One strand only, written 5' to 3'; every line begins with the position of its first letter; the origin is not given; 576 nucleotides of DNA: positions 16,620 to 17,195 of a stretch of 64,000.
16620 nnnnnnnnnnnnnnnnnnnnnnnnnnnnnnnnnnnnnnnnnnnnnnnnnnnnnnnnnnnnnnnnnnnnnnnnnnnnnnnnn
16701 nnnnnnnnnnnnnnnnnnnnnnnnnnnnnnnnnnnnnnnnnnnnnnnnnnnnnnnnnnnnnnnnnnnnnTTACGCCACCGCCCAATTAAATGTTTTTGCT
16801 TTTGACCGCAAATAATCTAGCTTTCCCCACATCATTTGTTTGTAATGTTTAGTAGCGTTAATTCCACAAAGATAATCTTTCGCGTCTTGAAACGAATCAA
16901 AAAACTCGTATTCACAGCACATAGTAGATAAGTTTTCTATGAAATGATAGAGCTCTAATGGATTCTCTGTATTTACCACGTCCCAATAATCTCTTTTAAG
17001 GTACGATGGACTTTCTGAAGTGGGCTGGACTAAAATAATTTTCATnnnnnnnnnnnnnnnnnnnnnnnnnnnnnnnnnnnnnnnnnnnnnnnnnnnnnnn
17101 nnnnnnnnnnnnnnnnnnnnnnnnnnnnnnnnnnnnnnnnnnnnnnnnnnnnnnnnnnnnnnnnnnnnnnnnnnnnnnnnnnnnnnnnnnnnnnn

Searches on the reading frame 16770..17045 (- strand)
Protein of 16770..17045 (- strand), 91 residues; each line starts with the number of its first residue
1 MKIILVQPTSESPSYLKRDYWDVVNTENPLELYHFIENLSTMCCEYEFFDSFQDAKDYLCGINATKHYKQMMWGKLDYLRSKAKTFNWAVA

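Call 50: search_protein_families(library=phrogs, max_evalue=0.01, proteins=[window:16770-17045:-])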
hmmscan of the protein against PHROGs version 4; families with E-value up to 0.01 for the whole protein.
window:16770-17045:- (91 aa): 1 family
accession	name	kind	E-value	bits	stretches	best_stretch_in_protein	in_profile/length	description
phrog_38368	-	unknown function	0.0031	18.6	1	5-60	82-137/150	-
